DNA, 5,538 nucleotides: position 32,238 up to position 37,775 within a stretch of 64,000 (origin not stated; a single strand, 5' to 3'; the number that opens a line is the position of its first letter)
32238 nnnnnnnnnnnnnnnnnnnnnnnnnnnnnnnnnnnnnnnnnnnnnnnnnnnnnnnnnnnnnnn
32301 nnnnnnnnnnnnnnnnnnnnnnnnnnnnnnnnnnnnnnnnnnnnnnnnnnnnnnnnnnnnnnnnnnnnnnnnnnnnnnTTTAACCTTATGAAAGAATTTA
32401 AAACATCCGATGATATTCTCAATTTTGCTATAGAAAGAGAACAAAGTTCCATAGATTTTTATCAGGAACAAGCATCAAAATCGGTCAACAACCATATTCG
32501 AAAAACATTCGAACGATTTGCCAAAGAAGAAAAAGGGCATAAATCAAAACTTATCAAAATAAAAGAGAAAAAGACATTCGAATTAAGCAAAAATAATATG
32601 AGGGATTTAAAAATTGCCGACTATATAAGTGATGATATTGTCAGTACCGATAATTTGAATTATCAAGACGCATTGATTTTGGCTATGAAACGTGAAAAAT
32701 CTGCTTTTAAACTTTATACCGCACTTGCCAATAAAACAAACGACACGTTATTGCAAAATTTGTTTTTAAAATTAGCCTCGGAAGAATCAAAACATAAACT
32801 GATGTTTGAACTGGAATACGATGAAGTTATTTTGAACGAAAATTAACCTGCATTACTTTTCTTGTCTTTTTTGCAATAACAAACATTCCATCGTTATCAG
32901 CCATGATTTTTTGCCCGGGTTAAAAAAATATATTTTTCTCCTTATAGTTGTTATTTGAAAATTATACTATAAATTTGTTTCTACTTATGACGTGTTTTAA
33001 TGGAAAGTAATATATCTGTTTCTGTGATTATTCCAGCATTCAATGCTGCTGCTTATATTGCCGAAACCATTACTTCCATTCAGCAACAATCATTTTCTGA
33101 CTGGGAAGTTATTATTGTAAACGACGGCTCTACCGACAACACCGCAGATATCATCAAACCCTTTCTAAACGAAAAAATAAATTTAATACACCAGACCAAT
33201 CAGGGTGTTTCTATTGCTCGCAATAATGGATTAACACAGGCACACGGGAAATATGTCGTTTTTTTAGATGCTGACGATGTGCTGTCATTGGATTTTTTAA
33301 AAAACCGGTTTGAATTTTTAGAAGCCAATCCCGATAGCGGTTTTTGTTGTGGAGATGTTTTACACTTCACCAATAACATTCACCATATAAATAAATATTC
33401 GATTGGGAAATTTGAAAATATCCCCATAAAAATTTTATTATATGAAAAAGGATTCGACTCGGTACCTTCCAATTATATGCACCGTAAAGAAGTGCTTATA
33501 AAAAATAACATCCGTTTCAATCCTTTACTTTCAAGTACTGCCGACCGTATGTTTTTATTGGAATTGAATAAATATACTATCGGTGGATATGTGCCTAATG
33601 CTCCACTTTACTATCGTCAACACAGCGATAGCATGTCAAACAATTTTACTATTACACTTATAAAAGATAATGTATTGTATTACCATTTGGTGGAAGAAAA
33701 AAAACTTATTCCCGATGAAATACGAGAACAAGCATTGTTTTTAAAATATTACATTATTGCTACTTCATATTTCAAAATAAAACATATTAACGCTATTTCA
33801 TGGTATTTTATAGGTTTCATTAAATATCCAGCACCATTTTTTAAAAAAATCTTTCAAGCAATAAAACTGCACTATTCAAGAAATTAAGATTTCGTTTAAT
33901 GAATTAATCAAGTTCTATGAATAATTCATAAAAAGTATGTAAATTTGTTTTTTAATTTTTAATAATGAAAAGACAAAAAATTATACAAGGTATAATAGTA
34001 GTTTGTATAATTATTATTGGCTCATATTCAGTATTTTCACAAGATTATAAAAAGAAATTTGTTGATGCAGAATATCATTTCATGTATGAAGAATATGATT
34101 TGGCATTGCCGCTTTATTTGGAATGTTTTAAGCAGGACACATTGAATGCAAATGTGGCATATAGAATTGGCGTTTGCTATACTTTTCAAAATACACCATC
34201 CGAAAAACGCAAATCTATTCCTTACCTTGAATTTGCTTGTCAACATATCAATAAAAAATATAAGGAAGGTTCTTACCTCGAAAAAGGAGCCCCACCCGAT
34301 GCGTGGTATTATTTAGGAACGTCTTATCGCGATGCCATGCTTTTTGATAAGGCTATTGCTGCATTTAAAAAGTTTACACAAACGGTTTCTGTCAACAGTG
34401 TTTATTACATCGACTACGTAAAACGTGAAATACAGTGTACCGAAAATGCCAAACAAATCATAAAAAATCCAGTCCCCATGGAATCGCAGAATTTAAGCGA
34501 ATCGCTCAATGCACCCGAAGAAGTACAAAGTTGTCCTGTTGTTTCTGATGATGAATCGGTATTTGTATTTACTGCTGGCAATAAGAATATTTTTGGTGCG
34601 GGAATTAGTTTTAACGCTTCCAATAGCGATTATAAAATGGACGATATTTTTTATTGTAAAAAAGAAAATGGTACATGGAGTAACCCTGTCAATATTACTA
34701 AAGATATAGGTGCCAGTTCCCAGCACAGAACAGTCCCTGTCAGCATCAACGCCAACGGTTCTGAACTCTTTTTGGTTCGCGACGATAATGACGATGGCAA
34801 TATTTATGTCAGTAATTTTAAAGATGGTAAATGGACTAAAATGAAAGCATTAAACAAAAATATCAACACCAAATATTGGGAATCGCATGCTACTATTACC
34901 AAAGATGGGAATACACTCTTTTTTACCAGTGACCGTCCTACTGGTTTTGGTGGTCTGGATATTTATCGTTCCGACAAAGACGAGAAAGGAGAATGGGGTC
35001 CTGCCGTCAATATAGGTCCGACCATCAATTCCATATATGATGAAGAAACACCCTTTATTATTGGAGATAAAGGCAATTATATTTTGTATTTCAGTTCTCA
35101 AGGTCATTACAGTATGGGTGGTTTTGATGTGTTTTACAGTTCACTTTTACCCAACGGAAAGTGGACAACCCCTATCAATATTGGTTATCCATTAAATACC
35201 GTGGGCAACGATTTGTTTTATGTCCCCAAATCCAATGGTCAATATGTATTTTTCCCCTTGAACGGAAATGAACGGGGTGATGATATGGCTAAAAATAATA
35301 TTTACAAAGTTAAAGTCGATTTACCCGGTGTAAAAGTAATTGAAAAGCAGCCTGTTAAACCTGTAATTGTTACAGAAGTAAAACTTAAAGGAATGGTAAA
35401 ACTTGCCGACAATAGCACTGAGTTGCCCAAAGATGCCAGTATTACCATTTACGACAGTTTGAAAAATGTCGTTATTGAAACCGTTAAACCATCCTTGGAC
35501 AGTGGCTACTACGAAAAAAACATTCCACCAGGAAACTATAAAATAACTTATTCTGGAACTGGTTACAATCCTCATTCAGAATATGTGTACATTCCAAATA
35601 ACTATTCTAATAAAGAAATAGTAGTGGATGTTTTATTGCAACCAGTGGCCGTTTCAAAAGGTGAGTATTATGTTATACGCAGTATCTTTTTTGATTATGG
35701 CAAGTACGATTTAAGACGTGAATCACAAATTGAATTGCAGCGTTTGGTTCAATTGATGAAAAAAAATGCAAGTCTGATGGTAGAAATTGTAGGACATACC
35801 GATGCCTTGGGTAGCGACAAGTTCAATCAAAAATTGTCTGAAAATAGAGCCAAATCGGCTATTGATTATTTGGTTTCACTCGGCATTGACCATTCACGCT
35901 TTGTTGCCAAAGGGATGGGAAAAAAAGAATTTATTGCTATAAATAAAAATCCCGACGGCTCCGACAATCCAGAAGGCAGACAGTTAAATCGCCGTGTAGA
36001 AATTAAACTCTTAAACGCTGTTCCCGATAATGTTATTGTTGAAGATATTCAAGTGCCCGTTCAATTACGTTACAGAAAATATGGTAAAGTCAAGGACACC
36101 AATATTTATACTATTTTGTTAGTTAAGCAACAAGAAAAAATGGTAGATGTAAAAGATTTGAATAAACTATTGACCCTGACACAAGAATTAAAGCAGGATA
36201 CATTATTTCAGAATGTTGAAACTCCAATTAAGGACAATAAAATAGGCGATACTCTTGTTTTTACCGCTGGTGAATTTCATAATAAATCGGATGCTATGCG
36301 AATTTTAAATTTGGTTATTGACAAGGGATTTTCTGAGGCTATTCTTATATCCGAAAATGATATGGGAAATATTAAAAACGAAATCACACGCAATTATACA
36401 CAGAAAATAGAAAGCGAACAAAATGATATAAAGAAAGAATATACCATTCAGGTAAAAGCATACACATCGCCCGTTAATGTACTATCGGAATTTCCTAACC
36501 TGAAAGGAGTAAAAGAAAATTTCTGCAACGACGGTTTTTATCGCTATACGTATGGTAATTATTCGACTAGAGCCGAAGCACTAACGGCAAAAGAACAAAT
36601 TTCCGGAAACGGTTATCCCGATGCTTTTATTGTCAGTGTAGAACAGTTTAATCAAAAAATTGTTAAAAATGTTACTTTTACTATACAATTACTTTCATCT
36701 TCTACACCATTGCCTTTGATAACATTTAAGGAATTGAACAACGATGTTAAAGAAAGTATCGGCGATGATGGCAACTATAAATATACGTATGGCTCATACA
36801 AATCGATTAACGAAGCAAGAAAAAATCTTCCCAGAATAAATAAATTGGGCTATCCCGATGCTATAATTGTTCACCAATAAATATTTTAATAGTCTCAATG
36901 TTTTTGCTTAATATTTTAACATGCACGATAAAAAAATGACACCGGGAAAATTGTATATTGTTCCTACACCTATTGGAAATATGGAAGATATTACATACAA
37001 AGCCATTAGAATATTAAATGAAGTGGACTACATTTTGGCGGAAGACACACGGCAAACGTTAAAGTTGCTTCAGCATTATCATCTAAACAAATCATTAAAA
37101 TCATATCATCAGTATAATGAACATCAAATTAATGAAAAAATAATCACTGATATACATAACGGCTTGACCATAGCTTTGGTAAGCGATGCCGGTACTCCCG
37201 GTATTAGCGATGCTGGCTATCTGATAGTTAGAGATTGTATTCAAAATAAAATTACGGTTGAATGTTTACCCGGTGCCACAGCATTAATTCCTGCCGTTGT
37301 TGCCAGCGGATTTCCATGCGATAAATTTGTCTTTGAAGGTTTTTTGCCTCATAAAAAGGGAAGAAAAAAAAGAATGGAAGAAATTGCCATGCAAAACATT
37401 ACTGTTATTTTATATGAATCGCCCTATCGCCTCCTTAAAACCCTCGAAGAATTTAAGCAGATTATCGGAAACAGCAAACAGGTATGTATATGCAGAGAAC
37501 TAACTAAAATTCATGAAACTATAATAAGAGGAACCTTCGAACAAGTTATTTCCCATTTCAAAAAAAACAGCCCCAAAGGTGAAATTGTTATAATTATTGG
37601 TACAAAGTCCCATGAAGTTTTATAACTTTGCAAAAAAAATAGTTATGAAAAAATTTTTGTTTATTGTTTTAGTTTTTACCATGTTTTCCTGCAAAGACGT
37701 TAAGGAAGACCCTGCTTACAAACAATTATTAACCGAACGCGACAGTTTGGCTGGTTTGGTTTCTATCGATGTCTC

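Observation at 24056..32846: Self-contained Qmo/Hdr-like flavin-bifurcation cluster with sulfur carriers in a Bacteroidota genome, lacking HdrB, AprAB and hydrogenase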

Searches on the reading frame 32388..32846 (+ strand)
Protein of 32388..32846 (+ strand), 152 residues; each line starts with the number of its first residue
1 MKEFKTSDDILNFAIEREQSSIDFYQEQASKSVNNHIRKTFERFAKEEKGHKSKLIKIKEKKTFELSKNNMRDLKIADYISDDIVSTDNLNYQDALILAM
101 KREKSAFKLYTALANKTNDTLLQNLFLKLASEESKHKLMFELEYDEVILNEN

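Call 3: search_protein_families(library=pfam, proteins=[window:32388-32846:+], max_evalue=0.01)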
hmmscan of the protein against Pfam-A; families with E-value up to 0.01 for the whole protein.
window:32388-32846:+ (152 aa): 6 families
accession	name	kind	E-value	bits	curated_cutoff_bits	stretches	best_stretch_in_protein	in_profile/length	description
PF02915.23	Rubrerythrin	-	1e-15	58.8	22.8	1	9-142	1-135/137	Rubrerythrin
PF13668.12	Ferritin_2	-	4.7e-06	27.2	24.7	1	9-137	4-129/138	Ferritin-like domain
PF09537.16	DUF2383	-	1.2e-05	25.9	30.8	1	10-55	5-50/111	Domain of unknown function (DUF2383)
PF22277.2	EncFtn-like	-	4e-05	23.7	27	0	17-55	25-63/85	EncFtn-like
PF07875.18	Coat_F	-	0.0028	18.3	25.7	0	9-57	4-52/63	Coat F domain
PF21228.3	RuBisCO_activase_AAA_helical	-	0.0074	17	27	0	9-73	21-84/96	Ribulose bisphosphate carboxylase/oxygenase activase, AAA, helical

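Call 4: search_protein_families(library=ncbifam, proteins=[window:32388-32846:+], max_evalue=0.01)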
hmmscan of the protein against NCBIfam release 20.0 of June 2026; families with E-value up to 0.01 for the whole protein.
window:32388-32846:+ (152 aa): 7 families
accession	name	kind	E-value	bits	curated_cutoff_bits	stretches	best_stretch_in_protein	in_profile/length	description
NF045676.1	FeExpMbfA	equivalog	2.4e-10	40.3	450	1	6-139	8-143/318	iron exporter MbfA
NF058679.1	EncB_fam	subfamily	2.9e-09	36.9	90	2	13-57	27-71/117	encapsulin nanocompartment ferritin-likeEncB family encapsulin nanocompartment ferritin-like cargo protein cargo protein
TIGR04535.1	ferrit_encaps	subfamily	1.4e-07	31.5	125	0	91-140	14-62/114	encapsulin-associated ferritin-like protein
NF009413.0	PRK12775.1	equivalog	4.8e-05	21.3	1895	1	9-145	863-996/1006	putative trifunctional 2-polyprenylphenol hydroxylase/glutamate synthase subunit beta/ferritin domain-containing protein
NF058678.1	EncB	exception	6.4e-05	23.2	210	0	15-56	19-60/160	encapsulin nanocompartment ferritin-like cargo protein EncB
NF045767.1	RuberyRbr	equivalog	0.0016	18.5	200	1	2-141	5-139/194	rubrerythrin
NF033656.1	DMQ_monoox_COQ7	equivalog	0.0068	16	180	0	24-51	60-87/205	2-polyprenyl-3-methyl-6-methoxy-1,4-benzoquinone monooxygenase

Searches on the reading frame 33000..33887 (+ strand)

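Call 30: search_protein_families(library=pfam, proteins=[window:33000-33887:+], max_evalue=0.000001)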
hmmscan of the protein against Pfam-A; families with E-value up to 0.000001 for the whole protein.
window:33000-33887:+ (295 aa): 3 families
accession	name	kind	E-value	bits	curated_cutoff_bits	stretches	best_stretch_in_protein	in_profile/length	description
PF00535.33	Glycos_transf_2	-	4.6e-37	128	23.3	1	8-166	1-164/168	Glycosyl transferase family 2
PF10111.15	Glyco_tranf_2_2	-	3.2e-15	56.8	27.3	1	8-103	1-102/276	Glycosyltransferase like family 2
PF13641.12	Glyco_tranf_2_3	-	2.8e-14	54.1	27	1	7-111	3-114/230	Glycosyltransferase like family 2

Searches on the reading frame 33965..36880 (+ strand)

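Call 30: search_protein_families(library=pfam, proteins=[window:33965-36880:+], max_evalue=0.000001)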
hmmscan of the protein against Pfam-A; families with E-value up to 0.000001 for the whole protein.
window:33965-36880:+ (971 aa): 3 families
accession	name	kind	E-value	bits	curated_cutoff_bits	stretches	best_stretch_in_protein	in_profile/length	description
PF00691.25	OmpA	-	3.5e-19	69.4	27.2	1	575-665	1-93/98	OmpA family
PF05036.18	SPOR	-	2.1e-10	41.2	21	0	825-890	4-75/76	SPOR domain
PF07676.18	PD40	-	9.9e-07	29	20.9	0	299-335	4-38/38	WD40-like Beta Propeller Repeat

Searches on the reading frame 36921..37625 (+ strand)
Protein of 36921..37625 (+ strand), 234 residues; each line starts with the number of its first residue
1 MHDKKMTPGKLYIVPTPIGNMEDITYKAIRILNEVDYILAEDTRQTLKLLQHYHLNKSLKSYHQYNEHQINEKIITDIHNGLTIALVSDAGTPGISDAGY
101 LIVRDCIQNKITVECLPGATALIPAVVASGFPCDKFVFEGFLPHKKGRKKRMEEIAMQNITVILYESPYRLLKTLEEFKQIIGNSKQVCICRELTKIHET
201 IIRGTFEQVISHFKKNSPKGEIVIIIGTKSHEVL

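Call 30: search_protein_families(library=pfam, proteins=[window:36921-37625:+], max_evalue=0.000001)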
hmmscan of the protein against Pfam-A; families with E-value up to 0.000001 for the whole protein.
window:36921-37625:+ (234 aa): 1 family
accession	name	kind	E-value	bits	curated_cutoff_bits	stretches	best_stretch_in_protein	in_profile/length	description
PF00590.25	TP_methylase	-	3.6e-31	109.2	27.8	1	10-209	1-211/212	Tetrapyrrole (Corrin/Porphyrin) Methylases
